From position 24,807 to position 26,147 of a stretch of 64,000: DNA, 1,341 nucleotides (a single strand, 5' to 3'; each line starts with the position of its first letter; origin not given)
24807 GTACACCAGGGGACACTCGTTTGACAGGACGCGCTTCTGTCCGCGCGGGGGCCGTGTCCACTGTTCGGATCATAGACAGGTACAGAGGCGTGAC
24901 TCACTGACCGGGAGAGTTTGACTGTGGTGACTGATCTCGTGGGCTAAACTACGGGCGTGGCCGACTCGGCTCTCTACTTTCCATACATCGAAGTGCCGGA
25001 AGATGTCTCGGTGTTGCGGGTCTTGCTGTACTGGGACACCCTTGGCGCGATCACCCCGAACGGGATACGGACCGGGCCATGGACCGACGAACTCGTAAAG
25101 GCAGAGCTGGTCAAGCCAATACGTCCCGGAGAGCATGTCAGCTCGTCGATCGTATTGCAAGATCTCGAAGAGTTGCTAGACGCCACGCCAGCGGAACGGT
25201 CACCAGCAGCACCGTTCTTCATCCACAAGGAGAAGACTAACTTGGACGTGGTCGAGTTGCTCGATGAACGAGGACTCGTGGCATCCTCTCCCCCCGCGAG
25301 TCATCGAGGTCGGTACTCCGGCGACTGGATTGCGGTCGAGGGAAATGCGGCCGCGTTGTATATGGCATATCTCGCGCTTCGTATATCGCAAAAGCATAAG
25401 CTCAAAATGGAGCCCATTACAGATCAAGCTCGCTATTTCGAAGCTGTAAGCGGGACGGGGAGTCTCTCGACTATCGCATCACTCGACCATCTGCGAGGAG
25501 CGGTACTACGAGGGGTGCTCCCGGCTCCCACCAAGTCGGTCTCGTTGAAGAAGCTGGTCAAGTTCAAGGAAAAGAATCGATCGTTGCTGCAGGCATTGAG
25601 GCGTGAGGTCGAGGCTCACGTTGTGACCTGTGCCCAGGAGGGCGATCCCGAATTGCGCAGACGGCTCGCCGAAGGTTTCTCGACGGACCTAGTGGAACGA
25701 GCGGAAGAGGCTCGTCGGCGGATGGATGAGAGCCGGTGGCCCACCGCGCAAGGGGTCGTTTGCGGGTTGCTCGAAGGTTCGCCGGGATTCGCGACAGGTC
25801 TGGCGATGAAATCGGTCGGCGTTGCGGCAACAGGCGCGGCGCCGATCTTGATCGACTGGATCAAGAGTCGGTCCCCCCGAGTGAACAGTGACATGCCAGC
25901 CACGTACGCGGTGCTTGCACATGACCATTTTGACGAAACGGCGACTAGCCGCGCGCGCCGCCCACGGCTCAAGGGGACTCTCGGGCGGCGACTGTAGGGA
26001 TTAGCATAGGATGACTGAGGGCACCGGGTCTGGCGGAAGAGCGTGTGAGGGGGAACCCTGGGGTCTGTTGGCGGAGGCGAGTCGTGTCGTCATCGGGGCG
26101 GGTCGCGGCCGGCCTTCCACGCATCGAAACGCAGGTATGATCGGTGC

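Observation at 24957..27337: Unclassified protein plus minimal NB-ARC-like NTPase fused to an Mrr nuclease: candidate undescribed two-gene conflict/defence module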

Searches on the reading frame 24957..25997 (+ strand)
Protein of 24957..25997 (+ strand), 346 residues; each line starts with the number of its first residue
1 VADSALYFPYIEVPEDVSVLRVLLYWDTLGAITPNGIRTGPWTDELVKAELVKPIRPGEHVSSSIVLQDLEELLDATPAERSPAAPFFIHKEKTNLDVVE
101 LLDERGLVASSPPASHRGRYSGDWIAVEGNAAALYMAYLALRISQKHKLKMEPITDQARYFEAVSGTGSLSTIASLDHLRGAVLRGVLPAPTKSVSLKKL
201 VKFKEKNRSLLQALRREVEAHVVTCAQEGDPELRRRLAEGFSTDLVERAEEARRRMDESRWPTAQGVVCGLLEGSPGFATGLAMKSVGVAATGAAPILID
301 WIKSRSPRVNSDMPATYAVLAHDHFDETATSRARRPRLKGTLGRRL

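Call 3: search_protein_families(library=pfam, proteins=[window:24957-25997:+], max_evalue=1)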
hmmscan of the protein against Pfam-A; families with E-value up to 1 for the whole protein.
window:24957-25997:+ (346 aa): 1 family
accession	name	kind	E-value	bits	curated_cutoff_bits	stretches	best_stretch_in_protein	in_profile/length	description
PF19749.4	DUF6236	-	2e-09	37.5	26.2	1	116-300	106-293/324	Family of unknown function (DUF6236)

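Call 4: search_protein_families(library=padloc, proteins=[window:24957-25997:+], max_evalue=1)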
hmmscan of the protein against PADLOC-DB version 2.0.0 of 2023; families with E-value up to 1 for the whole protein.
window:24957-25997:+ (346 aa): 0 families

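Call 5: search_protein_families(library=ncbifam, proteins=[window:24957-25997:+], max_evalue=1)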
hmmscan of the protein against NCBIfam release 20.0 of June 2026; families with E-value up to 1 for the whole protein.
window:24957-25997:+ (346 aa): 1 family
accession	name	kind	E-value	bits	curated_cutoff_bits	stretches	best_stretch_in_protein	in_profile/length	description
NF041722.1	phane_AmcA_3a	equivalog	0.031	14.9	65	0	243-269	13-39/58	multiple cyclophane-containing RiPP AmcA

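Call 7: find_homologous_proteins(query=window:24957-25997:+)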
Query window:24957-25997:+ (346 aa): 93 proteins with E <= 0.001 among 8000 candidates.
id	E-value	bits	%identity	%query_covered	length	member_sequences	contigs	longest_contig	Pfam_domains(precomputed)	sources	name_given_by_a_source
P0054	5.3e-212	721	100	95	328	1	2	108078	PF19749.5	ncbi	-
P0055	2.2e-196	670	87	100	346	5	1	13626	PF19749.5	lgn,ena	-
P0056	3.5e-183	627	84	100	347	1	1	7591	PF19749.5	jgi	jgi:Family of unknown function (DUF6236)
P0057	4.2e-114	400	87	60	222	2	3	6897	-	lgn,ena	-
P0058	1.8e-94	335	52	96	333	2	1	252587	-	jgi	jgi:hypothetical protein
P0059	2.5e-92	328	51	95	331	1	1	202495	PF19749.5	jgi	jgi:hypothetical protein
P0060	1.1e-80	290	48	88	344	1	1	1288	-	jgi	-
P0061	3.2e-77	278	45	94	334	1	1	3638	-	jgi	-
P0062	8.3e-74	267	45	94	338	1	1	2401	PF19749.5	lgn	-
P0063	6.8e-73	264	44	94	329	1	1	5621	-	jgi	jgi:hypothetical protein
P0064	2.6e-71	259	44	92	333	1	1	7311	-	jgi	jgi:Family of unknown function (DUF6236)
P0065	4.1e-60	222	39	94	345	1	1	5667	-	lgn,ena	-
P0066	1.5e-54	204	42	81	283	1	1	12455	-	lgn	-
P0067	1.2e-49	188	38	94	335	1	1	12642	-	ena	-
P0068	1.1e-46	178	42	74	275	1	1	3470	-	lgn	-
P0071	1.8e-44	171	36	95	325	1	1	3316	PF19749.5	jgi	jgi:hypothetical protein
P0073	3.7e-41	160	38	81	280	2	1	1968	PF19749.5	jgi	jgi:Family of unknown function (DUF6236)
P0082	1.8e-35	141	37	78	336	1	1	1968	PF19749.5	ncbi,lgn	-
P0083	1.8e-35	141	35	94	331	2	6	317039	PF19749.5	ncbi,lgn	ncbi:MAG: DUF6236 family protein [Actinomycetota bacterium]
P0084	3.1e-35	140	34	94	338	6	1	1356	PF19749.5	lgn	-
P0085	3.7e-34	137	34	93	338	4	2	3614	PF19749.5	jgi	-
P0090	3.2e-33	134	33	96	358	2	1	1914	PF19749.5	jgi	jgi:Family of unknown function (DUF6236)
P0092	8.6e-32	129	33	94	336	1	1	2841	PF19749.5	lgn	-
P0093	1.1e-31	129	34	94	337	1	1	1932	PF19749.5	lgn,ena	-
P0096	3.4e-31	127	34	85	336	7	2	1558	PF19749.5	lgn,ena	-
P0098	4.8e-30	123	31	86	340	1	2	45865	PF19749.5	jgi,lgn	jgi:hypothetical protein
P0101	9.6e-29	119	33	86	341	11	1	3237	PF19749.5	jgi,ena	-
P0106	1.5e-25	109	30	94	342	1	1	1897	PF19749.5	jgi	jgi:hypothetical protein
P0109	4.1e-25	107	33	75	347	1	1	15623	PF19749.5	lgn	-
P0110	4.0e-24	104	34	95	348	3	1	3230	PF19749.5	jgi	-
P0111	5.4e-24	103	30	93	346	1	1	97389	PF19749.5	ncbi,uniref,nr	ncbi:DUF6236 family protein [Pseudanabaena galeata UHCC 0370]|uniref:DUF6236 family protein n=1 Tax=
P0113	1.4e-23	102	30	84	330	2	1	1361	PF19749.5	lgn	-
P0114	2.0e-23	101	30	94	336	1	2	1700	PF19749.5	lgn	-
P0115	2.1e-23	101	32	76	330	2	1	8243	PF19749.5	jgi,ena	jgi:hypothetical protein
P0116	1.5e-22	99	30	76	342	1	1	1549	PF19749.5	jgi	-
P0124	2.9e-20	91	30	86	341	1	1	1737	PF19749.5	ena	-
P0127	7.3e-20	90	31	84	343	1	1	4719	PF19749.5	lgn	-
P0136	2.6e-17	81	29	95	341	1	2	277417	PF19749.5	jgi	jgi:uncharacterized protein DUF6236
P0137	8.1e-17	80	27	94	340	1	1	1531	PF19749.5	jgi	jgi:hypothetical protein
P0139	8.3e-16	76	31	68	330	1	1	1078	PF19749.5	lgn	-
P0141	1.7e-15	75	30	70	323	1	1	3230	PF19749.5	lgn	-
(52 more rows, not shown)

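Call 10: find_encoding_contigs(protein=P0054, flank=10000, max_places=3)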
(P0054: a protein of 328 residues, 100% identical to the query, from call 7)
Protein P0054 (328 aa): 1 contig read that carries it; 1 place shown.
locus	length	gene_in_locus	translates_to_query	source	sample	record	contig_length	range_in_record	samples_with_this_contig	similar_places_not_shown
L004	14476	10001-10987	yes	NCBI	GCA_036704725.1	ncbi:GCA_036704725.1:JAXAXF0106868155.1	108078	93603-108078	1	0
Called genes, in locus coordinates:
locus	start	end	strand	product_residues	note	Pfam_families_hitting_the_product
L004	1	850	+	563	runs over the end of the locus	-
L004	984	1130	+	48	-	-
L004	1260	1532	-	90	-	-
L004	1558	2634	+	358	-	-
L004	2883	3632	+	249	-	-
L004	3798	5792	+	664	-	PF16177:ACAS_N, PF00501:AMP-binding, PF13193:AMP-binding_C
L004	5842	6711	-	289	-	PF02511:Thy1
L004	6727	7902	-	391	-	PF13191:AAA_16 (weak)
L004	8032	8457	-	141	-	PF13474:SnoaL_3 (weak)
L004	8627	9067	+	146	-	PF10130:PIN_2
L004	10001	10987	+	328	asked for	PF19749:DUF6236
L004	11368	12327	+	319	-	PF04471:Mrr_cat, PF22722:NA-iREase1 (weak)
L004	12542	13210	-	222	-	-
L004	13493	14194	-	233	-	PF00589:Phage_integrase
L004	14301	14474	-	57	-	?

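Call 15: find_encoding_contigs(protein=P0055, flank=6000, max_places=2)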
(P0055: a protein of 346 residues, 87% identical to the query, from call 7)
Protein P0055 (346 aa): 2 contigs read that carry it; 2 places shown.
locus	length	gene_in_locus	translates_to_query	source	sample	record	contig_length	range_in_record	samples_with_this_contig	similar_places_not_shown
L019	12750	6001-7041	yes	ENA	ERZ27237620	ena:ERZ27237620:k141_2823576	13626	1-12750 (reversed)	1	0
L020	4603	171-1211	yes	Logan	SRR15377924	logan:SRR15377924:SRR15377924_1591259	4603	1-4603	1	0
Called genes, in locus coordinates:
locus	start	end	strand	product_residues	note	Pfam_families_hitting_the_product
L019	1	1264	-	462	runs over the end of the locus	PF00083:Sugar_tr, PF07690:MFS_1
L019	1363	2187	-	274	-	PF00089:Trypsin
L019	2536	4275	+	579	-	PF13185:GAF_2, PF00990:GGDEF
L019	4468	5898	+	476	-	PF00067:p450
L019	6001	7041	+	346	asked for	PF19749:DUF6236 (weak)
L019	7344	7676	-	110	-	-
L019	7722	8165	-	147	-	PF00903:Glyoxalase, PF18029:Glyoxalase_6 (weak)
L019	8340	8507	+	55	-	-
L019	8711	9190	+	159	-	-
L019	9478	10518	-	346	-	-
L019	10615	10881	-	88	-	-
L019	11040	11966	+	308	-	PF00248:Aldo_ket_red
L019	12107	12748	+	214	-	?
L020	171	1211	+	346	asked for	PF19749:DUF6236 (weak)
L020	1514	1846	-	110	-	-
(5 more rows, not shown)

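Call 16: find_encoding_contigs(protein=P0056, flank=6000, max_places=2)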
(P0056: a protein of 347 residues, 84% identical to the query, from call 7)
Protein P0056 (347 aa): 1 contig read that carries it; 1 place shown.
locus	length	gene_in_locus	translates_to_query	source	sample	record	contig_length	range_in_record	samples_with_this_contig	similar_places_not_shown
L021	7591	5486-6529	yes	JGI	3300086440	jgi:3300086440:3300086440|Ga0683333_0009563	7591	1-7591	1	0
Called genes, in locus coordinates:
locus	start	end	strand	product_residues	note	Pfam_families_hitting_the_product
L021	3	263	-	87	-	?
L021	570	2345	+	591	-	-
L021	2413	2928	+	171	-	-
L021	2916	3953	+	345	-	-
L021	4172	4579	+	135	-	-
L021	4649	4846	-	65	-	-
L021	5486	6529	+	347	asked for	PF19749:DUF6236 (weak)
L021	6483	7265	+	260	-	-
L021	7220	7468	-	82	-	-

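Call 17: find_encoding_contigs(protein=P0058, flank=6000, max_places=2)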
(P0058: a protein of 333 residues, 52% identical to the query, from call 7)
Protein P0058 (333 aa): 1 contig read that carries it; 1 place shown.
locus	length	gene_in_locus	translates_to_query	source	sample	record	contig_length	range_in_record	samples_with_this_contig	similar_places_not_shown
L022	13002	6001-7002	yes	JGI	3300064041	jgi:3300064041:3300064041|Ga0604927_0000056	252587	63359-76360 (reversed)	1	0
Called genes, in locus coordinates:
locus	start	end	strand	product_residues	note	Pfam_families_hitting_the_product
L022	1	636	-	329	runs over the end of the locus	-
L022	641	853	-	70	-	PF12728:HTH_17 (weak)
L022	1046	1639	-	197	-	-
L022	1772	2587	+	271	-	-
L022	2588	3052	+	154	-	-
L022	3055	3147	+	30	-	-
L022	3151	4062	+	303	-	-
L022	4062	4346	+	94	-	-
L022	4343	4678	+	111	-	-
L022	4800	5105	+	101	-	-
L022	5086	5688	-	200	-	-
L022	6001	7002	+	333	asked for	-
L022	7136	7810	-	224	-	-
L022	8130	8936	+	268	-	-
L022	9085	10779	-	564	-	PF00989:PAS, PF08448:PAS_4 (weak), PF13188:PAS_8 (faint), PF13426:PAS_9, PF08447:PAS_3, PF00990:GGDEF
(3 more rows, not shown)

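Call 18: find_encoding_contigs(protein=P0059, flank=6000, max_places=2)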
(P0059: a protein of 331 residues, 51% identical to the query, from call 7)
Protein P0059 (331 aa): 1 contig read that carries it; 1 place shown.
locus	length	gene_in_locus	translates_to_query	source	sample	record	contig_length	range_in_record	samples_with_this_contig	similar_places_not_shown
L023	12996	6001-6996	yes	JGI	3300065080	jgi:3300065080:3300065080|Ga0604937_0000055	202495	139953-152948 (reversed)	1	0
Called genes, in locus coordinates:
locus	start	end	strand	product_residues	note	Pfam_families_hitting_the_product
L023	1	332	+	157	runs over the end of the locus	PF20229:ChrB_N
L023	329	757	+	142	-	PF09828:ChrB_C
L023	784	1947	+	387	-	PF02417:Chromate_transp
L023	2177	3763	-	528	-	-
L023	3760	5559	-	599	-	-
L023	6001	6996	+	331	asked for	PF19749:DUF6236 (weak)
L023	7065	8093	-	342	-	PF04245:NA37 (weak)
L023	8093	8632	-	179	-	-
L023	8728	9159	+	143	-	PF00932:LTD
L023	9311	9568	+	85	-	-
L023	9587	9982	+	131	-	-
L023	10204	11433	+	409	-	-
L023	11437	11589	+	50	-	-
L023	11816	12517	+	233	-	-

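Call 19: find_related_loci(query=A2, collection=genome_contigs, flank=6000)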
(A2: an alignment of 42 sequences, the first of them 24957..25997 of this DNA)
Query A2 (346 aa) in genome_contigs; peptide patterns used: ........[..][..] (x = any residue, [..] = any of these).
14 stretches matched a pattern; 9 encode a relative of the query (tblastn E <= 1e-3); 9 distinct loci.
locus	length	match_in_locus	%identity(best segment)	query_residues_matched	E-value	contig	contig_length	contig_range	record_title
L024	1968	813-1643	37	1-271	5e-44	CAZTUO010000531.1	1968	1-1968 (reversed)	MAG TPA_asm: uncultured Nitrospira sp. isolate binchicken_co30_85 genome assembly, contig: NODE_25680_length_1968_cov_10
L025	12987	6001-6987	35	1-325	4e-42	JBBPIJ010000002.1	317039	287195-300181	MAG: Actinomycetota bacterium isolate BPF1-28-30_bin_2 NODE_3_length_317039_cov_49.952663, whole genome shotgun sequence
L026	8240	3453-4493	31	1-324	4e-35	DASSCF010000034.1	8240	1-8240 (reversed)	MAG TPA_asm: Gaiellaceae bacterium isolate SMAG_U914 k141_1498571, whole genome shotgun sequence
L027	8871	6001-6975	31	1-321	1e-30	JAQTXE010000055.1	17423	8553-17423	MAG: Syntrophales bacterium isolate STC_127 NODE_6959_length_17423_cov_3.212419_Sandtown_C, whole genome shotgun sequenc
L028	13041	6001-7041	29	1-325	6e-30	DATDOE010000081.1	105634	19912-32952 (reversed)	MAG TPA_asm: Vicinamibacterales bacterium isolate SMAG_U7885 k141_2978415, whole genome shotgun sequence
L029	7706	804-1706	30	3-295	6e-27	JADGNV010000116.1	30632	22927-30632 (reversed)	MAG: Candidatus Aminicenantes bacterium isolate Chersky_507 k127_14480715, whole genome shotgun sequence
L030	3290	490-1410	33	1-292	1e-25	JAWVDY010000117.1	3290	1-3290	MAG: Gaiellaceae bacterium isolate BP_417 scaffold_4571120, whole genome shotgun sequence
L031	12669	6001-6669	29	1-227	2e-22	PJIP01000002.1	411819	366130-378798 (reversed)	Arthrobacter sp. DWC3 NODE_2_length_411819_cov_132.631, whole genome shotgun sequence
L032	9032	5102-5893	28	1-258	9e-22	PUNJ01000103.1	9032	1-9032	MAG: Chloroflexi bacterium isolate B1Sed10_194 B1-Sed10-C11277, whole genome shotgun sequence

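Call 32: search_solved_structures(query=A2, max_evalue=10)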
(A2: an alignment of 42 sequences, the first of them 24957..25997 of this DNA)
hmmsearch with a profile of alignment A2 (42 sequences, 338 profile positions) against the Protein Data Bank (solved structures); distinct sequences matched with E-value up to 10: 11.
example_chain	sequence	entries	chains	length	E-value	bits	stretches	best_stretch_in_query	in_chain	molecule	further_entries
2p61_A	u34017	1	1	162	0.0022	20.6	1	209-272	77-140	Hypothetical protein TM_1646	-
7k5b_G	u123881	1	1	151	0.71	12.4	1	222-313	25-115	Dynein light chain roadblock-type 2 protein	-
7tm7_A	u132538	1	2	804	0.73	12.4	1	19-83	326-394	Alpha-1,4 glucan phosphorylase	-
7kek_G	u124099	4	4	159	0.81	12.2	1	222-313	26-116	Dynein light chain roadblock LC7B | Dynein light chain roadblock-type 2 protein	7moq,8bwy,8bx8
3wfp_A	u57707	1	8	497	1.2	11.6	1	67-121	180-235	Poly A polymerase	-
3wfo_A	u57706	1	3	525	1.3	11.6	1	67-121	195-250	Poly A polymerase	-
3wfr_E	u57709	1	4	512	1.3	11.6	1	67-121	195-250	Poly A polymerase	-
3wfq_E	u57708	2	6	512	1.3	11.6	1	67-121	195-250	Poly A polymerase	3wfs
2lci_A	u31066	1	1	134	2.7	10.5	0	209-248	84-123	Protein OR36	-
2lrh_A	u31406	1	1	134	3.3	10.2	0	209-248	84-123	De novo designed protein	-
2lr0_A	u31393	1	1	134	6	9.4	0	210-248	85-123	P-loop ntpase fold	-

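Call 44: predict_structure(alignment_id=A2)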
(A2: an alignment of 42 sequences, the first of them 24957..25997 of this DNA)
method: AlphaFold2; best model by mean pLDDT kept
length: 346 residues; sequences in the alignment: 42
mean_pLDDT: 78.4   pTM: 0.76
mean pLDDT of the five models: 78.4, 73.4, 72.7, 70.9, 69.4
residues with pLDDT >= 90: 132; 70-90: 117; 50-70: 56; < 50: 41
segments of 3 or more residues with pLDDT < 50: 265-296, 331-335
pLDDT, mean of each block of 10 residues (from residue 1): 87 88 94 89 95 89 74 82 86 90 90 64 86 90 81 84 64 80 91 89 93 95 93 94 95 83 47 37 34 47 58 89 75 51 52
secondary structure, 60 per line:
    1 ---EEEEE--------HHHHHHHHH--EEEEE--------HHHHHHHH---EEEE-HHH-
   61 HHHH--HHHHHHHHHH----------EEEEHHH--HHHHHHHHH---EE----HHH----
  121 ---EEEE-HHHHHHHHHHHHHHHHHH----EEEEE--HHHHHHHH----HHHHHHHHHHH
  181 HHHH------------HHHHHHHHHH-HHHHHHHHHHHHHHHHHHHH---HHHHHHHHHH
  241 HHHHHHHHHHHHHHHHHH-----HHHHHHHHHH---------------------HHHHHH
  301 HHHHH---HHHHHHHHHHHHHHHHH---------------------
elements in order: E4-8 H17-25 E28-32 H41-48 E52-55 H61-64 H67-76 E87-90 H96-104 E124-127 H129-146 E151-155 H158-165 H170-184 H197-206 H208-227 H231-258 H264-273 H295-305 H309-325

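Call 47: fold_search(model_id=the predicted structure, library=pdb)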
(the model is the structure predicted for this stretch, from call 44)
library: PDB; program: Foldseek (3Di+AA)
matches with E <= 10: 62; with E <= 0.001: 0
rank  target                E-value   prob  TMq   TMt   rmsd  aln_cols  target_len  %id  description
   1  5izt_B                1.6e+00  0.08  0.13  0.20  17.9       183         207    7  Crystal structure of a C-terminal proteolytic fragment of an outer surface protein from Borrelia burgdorferi (released 2016-05-04)
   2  5xeo_A                2.1e+00  0.09  0.11  0.12   8.9        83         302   16  Crystal structure of a hydrogen sulfide-producing enzyme (Fn1220) from Fusobacterium nucleatum (released 2018-04-11)
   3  4l80_B                2.3e+00  0.02  0.15  0.15  19.8       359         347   11  Crystal Structure of Chloroflexus aurantiacus malyl-CoA lyase in complex with magnesium, oxalate, and propionyl-CoA (released 2013-12-04)
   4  1m54_B                2.6e+00  0.15  0.11  0.11   4.3        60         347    8  CYSTATHIONINE-BETA SYNTHASE: REDUCED VICINAL THIOLS (released 2002-08-14)
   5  2pg3                  2.9e+00  0.05  0.17  0.24  15.4       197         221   11  Crystal structure of a Queuosine biosynthesis protein queC (ECA1155) from Erwinia carotovora subsp. atroseptica SCRI1043 (released 2007-04-24)
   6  9k82_A                3.0e+00  0.04  0.12  0.19  16.9       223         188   13  Cryo-EM structure of designed zinc-induced filament Fiber-n5-Zn1-HEHE-917 (released 2025-10-29)
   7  6kin_E                3.2e+00  0.02  0.13  0.13  17.5       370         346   10  Crystal structure of the tri-functional malyl-CoA lyase from Roseiflexus castenholzii (released 2019-09-04)
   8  1rqx_B                3.2e+00  0.01  0.12  0.12  18.4       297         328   12  Crystal structure of ACC Deaminase complexed with Inhibitor (released 2004-08-17)
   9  7dli_C                3.2e+00  0.01  0.10  0.08  21.6       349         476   11  Crystal structure of mouse CRY1 in complex with KL001 compound (released 2021-06-23)
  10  4l80_A                3.5e+00  0.02  0.14  0.13  16.3       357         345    9  Crystal Structure of Chloroflexus aurantiacus malyl-CoA lyase in complex with magnesium, oxalate, and propionyl-CoA (released 2013-12-04)
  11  3e3k_B                3.7e+00  0.03  0.11  0.09  17.8       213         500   13  Structural characterization of a putative endogenous metal chelator in the periplasmic nickel transporter NikA (butane (released 2008-09-16)
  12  9hny_FI               3.7e+00  0.01  0.10  0.10  24.1       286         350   12  Mitoribosomal small subunit in complex with Mettl15 and Mettl17 (released 2025-03-26)
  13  1d6s_A                3.9e+00  0.06  0.11  0.11   9.8        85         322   14  CRYSTAL STRUCTURE OF THE K41A MUTANT OF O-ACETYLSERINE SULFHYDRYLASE COMPLEXED IN EXTERNAL ALDIMINE LINKAGE WITH METHI (released 2000-04-15)
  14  1rqx_D                3.9e+00  0.01  0.12  0.12  19.1       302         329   11  Crystal structure of ACC Deaminase complexed with Inhibitor (released 2004-08-17)
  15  6kkh_B                4.1e+00  0.01  0.15  0.15  19.0       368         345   10  Crystal structure of the oxalate bound malyl-CoA lyase from Roseiflexus castenholzii (released 2019-09-04)
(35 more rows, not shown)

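Call 68: search_dna_similar(query=window:24957-25997:+, collection=plasmids, mode=protein, max_evalue=0.00001, max_rows=25)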
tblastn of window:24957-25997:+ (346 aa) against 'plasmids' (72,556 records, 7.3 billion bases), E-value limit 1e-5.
No match.

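Call 76: search_dna_similar(query=window:24957-25997:+, collection=phages, mode=protein, max_evalue=0.001, max_rows=10)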
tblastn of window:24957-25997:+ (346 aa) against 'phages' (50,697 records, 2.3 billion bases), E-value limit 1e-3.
No match.

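Call 81: search_protein_families(library=phrogs, proteins=[window:24957-25997:+], max_evalue=0.01)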
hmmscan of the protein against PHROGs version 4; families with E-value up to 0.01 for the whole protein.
window:24957-25997:+ (346 aa): 1 family
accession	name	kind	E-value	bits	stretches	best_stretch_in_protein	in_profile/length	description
phrog_23128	-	unknown function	0.00013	22.5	1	184-236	135-187/288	-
